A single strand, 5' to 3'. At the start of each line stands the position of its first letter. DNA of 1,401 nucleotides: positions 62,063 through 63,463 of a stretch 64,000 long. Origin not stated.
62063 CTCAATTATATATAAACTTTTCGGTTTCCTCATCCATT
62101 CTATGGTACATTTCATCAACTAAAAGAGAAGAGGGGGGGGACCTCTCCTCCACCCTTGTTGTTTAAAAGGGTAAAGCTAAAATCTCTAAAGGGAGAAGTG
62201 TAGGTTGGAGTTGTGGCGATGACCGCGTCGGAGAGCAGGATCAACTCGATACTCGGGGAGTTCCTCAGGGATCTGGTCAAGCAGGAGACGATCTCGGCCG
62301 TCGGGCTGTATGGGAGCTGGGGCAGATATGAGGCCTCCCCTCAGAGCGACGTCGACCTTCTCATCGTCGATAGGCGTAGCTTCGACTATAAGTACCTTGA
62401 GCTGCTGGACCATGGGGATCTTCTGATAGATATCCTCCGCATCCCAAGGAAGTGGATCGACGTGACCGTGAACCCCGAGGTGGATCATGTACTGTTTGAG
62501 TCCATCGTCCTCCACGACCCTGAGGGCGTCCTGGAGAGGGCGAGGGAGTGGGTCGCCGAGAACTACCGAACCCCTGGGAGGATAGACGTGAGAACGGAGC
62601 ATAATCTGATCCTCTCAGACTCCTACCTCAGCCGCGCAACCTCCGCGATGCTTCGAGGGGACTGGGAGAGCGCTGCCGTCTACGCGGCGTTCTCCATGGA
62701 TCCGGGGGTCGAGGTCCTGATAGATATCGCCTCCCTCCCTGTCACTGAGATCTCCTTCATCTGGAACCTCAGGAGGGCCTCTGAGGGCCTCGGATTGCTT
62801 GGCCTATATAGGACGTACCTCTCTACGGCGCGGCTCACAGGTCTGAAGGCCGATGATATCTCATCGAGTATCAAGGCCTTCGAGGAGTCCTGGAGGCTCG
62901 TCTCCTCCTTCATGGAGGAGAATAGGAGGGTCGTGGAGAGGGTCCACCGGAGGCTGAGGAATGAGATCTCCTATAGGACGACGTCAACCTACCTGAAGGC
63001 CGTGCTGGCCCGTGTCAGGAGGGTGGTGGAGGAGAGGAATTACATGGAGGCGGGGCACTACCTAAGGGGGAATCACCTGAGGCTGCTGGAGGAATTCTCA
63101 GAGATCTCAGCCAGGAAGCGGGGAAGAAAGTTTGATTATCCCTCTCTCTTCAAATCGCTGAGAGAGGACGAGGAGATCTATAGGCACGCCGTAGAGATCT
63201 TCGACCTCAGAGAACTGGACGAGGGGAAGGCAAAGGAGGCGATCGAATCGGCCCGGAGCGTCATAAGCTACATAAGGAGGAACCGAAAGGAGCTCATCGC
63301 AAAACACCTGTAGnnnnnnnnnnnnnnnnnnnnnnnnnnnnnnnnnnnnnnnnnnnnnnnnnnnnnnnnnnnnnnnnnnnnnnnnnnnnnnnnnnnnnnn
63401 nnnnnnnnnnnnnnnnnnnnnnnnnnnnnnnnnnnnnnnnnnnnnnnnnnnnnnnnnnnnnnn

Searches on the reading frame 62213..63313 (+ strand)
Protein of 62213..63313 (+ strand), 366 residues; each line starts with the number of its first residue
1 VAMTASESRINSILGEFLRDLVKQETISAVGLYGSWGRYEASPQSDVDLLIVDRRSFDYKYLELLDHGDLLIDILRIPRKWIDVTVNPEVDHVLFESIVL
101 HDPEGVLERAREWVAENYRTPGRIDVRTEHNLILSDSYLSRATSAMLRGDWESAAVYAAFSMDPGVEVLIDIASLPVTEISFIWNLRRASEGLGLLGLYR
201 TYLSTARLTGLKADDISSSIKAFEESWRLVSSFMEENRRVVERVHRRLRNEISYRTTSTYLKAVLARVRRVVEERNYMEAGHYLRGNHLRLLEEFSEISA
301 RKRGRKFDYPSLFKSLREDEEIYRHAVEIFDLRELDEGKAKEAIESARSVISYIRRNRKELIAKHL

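Call 7: find_encoding_contigs(protein=window:62213-63313:+, flank=10000, max_places=6)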
Protein window:62213-63313:+ (366 aa): no gene with exactly this product is on record in the collection.

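Call 11: find_homologous_proteins(query=window:62213-63313:+)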
Query window:62213-63313:+ (366 aa): 11 proteins with E <= 0.001 among 6545 candidates.
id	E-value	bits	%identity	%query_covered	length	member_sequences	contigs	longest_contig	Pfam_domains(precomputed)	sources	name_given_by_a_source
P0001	2.7e-233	791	100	100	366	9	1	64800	PF18765.8,PF01909.30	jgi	-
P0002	3.2e-163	561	67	99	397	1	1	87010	PF18765.8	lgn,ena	-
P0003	1.6e-66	243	35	96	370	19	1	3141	-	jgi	-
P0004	1.9e-65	239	35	98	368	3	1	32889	PF18765.8,PF01909.30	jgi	-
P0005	2.3e-65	239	36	95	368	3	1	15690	PF18765.8,PF01909.30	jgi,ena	-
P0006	3.9e-64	235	34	97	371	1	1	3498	PF18765.8,PF01909.30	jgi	-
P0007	4.5e-57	212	33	97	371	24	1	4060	PF18765.8,PF01909.30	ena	-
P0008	4.8e-53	199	31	97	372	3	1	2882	PF18765.8,PF01909.30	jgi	jgi:predicted nucleotidyltransferase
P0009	2.5e-50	190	29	98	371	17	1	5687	PF18765.8,PF01909.30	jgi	jgi:predicted nucleotidyltransferase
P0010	2.3e-49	186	29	98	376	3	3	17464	PF01909.30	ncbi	-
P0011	1.1e-48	184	29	99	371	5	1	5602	PF18765.8,PF01909.30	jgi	-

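Call 13: find_encoding_contigs(protein=P0001, flank=10000, max_places=6)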
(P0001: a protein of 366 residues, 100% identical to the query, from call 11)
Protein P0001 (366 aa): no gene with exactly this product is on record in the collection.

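Call 14: find_encoding_contigs(protein=P0002, flank=10000, max_places=6)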
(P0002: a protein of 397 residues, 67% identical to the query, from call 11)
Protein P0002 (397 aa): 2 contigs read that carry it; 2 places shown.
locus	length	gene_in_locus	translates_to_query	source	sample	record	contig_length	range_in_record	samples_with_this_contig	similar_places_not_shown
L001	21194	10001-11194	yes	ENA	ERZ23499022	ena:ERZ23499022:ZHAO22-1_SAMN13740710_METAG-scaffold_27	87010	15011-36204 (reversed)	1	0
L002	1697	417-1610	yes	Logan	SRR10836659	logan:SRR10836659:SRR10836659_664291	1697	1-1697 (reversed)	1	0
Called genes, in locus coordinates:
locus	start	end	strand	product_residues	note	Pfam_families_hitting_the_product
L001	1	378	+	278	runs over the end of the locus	PF04055:Radical_SAM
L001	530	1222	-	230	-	PF04079:SMC_ScpB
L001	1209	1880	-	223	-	-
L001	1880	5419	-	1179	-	PF02463:SMC_N, PF13175:AAA_15, PF13304:AAA_21 (weak), PF13555:AAA_29, PF06470:SMC_hinge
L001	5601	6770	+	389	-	PF01321:Creatinase_N, PF00557:Peptidase_M24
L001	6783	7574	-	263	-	PF01255:Prenyltransf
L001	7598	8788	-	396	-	PF04123:DUF373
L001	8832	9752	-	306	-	PF08271:Zn_Ribbon_TF, PF00382:TFIIB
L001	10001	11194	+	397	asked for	PF18765:Polbeta (faint)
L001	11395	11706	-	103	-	-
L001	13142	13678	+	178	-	PF14321:DUF4382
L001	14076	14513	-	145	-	PF00571:CBS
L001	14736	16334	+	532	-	PF07969:Amidohydro_3 (weak), PF01979:Amidohydro_1 (faint), PF07969:Amidohydro_3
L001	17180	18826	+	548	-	PF07969:Amidohydro_3, PF01979:Amidohydro_1 (faint), PF07969:Amidohydro_3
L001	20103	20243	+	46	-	-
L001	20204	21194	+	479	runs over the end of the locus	PF06277:EutA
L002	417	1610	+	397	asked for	PF18765:Polbeta (faint)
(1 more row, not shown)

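Call 19: find_related_loci(query=A1, collection=genome_contigs, flank=6000)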
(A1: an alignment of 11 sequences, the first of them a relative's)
Query A1 (366 aa) in genome_contigs; peptide patterns used: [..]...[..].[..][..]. (x = any residue, [..] = any of these).
170 stretches matched a pattern; 107 encode a relative of the query (tblastn E <= 1e-3); the best 80 are kept; 80 distinct loci.
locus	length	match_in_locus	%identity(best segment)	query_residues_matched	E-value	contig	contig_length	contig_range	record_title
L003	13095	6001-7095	48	1-362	5e-118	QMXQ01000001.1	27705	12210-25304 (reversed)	MAG: Candidatus Bathyarchaeota archaeon isolate B46_G15 B46_Guay15_scaffold_00143, whole genome shotgun sequence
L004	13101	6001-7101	37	3-366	4e-80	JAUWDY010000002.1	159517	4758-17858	MAG: Candidatus Bathyarchaeota archaeon isolate CSMAG_2176 CSMAG_2176_k141_2653076_length_159517_cov_13.9789, whole geno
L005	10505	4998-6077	37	9-364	2e-77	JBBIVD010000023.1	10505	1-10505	MAG: Candidatus Bathyarchaeota archaeon isolate PLS170224_bin_69 NODE_1584_length_10505_cov_3.450431, whole genome shotg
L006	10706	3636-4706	34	10-362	1e-74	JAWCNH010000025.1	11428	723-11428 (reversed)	MAG: Candidatus Bathyarchaeia archaeon isolate JZ-2_201709_bins_144 JZ-2_201709_bins_144_scaffold_25, whole genome shotg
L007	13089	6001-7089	37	9-366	7e-74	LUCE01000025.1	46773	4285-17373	MAG: Candidatus Bathyarchaeota archaeon B26-2 scaffold1030, whole genome shotgun sequence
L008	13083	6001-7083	37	9-366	4e-75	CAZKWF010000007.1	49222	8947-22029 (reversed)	MAG TPA_asm: uncultured Candidatus Bathyarchaeia archaeon isolate binchicken_co294_181 genome assembly, contig: NODE_108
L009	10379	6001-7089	37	9-366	7e-73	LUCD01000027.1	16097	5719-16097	MAG: Candidatus Bathyarchaeota archaeon B26-1 scaffold2655, whole genome shotgun sequence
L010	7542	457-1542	35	9-366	8e-72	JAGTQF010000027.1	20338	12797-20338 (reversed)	MAG: Candidatus Bathyarchaeota archaeon isolate JZ_bin_36.3 JZ_bin_36.3_NODE_27, whole genome shotgun sequence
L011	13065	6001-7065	34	9-359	5e-71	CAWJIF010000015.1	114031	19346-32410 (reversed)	MAG: Candidatus Bathyarchaeota archaeon isolate MFD03726.bin.2.66 genome assembly, contig: contig_81269, whole genome sh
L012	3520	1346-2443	33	1-363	8e-71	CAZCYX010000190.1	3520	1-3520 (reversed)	MAG TPA_asm: uncultured Candidatus Bathyarchaeia archaeon isolate binchicken_co187_15 genome assembly, contig: NODE_3076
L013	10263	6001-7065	34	9-359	4e-69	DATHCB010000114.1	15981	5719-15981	MAG TPA_asm: Candidatus Bathyarchaeia archaeon isolate SMAG_U12356 k141_1844266, whole genome shotgun sequence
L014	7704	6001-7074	35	9-362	1e-68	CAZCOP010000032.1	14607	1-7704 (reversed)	MAG TPA_asm: uncultured Candidatus Bathyarchaeia archaeon isolate binchicken_co80_110 genome assembly, contig: NODE_1194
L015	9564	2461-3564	32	3-366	5e-68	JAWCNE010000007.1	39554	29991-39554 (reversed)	MAG: Candidatus Bathyarchaeia archaeon isolate JZ-2_201709_bins_121 JZ-2_201709_bins_121_scaffold_7, whole genome shotgu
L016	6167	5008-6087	35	10-366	5e-68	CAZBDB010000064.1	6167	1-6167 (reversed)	MAG TPA_asm: uncultured Candidatus Bathyarchaeia archaeon isolate SRP239594_co1_36 genome assembly, contig: NODE_8690_le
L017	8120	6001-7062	35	12-361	6e-68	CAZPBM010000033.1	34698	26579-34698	MAG TPA_asm: uncultured Candidatus Bathyarchaeia archaeon isolate SRP231805_co4_155 genome assembly, contig: k141_275181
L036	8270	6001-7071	34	10-362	4e-69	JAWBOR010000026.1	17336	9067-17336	MAG: Candidatus Bathyarchaeia archaeon isolate HHBFW-2_201803_bins_227 HHBFW-2_201803_bins_227_scaffold_26, whole genome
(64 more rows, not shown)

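Call 21: find_related_loci(query=P0001, collection=metagenome_contigs, flank=10000)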
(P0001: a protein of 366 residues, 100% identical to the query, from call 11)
Query P0001 (366 aa) in metagenome_contigs; peptide patterns used: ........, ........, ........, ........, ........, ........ (x = any residue, [..] = any of these).
103 stretches matched a pattern; 2 encode a relative of the query (tblastn E <= 1e-3); 2 distinct loci.
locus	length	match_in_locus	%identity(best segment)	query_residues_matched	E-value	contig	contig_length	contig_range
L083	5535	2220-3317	99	1-366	0e+0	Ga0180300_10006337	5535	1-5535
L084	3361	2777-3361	99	1-195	3e-131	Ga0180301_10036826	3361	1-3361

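Call 59: search_protein_families(library=pfam, max_evalue=1, proteins=[L013:7213-8553:-])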
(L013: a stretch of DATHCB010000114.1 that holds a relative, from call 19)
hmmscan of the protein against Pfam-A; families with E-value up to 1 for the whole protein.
L013:7213-8553:- (446 aa): 4 families
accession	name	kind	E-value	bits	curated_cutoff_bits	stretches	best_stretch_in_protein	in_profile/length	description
PF00589.27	Phage_integrase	-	2.4e-08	34.4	27.1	1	167-346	5-157/172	Phage integrase family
PF13495.12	Phage_int_SAM_4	-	0.0027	18.5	27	1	64-142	9-76/85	Phage integrase, N-terminal SAM-like domain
PF19153.5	DUF5835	-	0.096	13.1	27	1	324-349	19-46/53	Family of unknown function (DUF5835)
PF16795.10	Phage_integr_3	-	0.1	12.9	27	1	295-347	85-136/161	Archaeal phage integrase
